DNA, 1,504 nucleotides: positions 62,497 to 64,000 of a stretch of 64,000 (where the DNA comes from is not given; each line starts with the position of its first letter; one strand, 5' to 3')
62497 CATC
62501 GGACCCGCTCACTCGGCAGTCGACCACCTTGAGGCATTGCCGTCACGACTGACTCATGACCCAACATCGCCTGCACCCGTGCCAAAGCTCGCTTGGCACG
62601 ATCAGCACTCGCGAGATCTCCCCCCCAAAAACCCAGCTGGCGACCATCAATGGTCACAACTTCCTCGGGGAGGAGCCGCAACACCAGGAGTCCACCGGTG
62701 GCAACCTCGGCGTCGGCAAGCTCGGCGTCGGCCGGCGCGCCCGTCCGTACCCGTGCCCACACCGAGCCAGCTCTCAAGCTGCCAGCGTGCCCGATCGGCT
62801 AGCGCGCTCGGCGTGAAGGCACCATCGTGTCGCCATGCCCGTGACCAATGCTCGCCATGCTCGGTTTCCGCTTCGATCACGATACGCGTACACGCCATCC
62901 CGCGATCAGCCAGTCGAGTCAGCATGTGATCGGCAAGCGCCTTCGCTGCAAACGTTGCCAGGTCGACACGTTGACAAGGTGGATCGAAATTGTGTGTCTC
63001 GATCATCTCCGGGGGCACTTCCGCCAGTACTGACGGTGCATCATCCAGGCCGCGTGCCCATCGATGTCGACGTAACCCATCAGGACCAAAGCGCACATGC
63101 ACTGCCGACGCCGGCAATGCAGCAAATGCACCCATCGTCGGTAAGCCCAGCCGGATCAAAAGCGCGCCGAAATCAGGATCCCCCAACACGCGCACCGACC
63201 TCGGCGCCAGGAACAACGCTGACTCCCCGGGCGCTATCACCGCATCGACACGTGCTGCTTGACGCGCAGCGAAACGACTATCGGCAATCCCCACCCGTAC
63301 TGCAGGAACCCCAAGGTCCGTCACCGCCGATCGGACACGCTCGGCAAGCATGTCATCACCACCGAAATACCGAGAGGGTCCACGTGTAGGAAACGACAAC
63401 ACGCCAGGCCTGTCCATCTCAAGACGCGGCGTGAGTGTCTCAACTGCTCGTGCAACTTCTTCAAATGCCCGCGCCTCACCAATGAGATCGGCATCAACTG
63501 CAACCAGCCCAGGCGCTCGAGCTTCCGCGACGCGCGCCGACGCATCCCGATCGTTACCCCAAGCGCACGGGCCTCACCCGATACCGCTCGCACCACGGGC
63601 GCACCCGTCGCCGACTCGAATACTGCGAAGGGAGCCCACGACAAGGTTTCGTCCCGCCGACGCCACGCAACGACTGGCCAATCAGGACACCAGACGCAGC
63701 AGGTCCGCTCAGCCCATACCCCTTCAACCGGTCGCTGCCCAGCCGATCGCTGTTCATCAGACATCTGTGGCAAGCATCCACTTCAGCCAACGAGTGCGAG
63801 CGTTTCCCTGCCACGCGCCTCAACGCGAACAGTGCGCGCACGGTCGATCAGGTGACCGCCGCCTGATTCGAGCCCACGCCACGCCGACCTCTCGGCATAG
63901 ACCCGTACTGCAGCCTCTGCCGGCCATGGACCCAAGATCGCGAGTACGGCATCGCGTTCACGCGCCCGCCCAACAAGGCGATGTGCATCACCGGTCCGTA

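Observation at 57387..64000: SOS mutasome locus (imuA'-imuB ... dnaE2) split by an intact DUF222-HNH endonuclease gene, with a perfect LexA box in the shared divergent promoter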

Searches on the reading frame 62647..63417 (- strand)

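Call 5: search_protein_families(library=pfam, proteins=[window:62647-63417:-])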
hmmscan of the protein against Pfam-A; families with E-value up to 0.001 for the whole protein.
window:62647-63417:- (256 aa): 0 families

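Call 45: search_protein_families(library=ncbifam, proteins=[window:62647-63417:-], max_evalue=0.01)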
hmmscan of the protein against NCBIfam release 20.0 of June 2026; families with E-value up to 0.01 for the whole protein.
window:62647-63417:- (256 aa): 3 families
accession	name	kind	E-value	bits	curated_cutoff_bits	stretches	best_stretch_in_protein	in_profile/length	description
NF002751.0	PRK02794.1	equivalog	3.7e-08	32.7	371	1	23-208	157-345/425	DNA polymerase IV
NF002882.0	PRK03348.1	equivalog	1.1e-06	27.7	389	1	24-194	126-304/461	DNA polymerase IV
NF002848.0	PRK03103.1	subfamily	0.00081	18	381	1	14-129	115-240/410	DNA polymerase IV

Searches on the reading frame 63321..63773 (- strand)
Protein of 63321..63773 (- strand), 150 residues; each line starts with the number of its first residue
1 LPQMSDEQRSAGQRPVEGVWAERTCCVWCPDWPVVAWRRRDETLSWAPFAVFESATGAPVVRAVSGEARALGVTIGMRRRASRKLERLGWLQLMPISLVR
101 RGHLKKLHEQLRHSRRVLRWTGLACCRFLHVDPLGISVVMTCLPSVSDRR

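Call 5: search_protein_families(library=pfam, proteins=[window:63321-63773:-])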
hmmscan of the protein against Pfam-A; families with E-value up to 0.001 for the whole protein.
window:63321-63773:- (150 aa): 1 family
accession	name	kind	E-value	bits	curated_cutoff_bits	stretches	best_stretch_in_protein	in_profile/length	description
PF00817.25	IMS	-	0.00059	20.2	23.2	1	36-87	10-60/148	impB/mucB/samB family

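Call 45: search_protein_families(library=ncbifam, proteins=[window:63321-63773:-], max_evalue=0.01)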
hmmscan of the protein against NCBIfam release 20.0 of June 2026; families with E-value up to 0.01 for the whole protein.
window:63321-63773:- (150 aa): 0 families

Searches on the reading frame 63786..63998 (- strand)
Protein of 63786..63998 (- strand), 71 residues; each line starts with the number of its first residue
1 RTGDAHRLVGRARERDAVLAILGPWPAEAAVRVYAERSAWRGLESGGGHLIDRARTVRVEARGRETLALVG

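Call 45: search_protein_families(library=ncbifam, proteins=[window:63786-63998:-], max_evalue=0.01)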
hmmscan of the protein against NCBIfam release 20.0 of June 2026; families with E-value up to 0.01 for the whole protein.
seq(71 aa): 1 family
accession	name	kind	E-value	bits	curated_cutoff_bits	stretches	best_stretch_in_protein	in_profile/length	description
NF058630.1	repair_Rv3395c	exception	9.1e-11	41.7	65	1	3-62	94-153/153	DnaE2-dependent mutagenesis accessory factor ImuA'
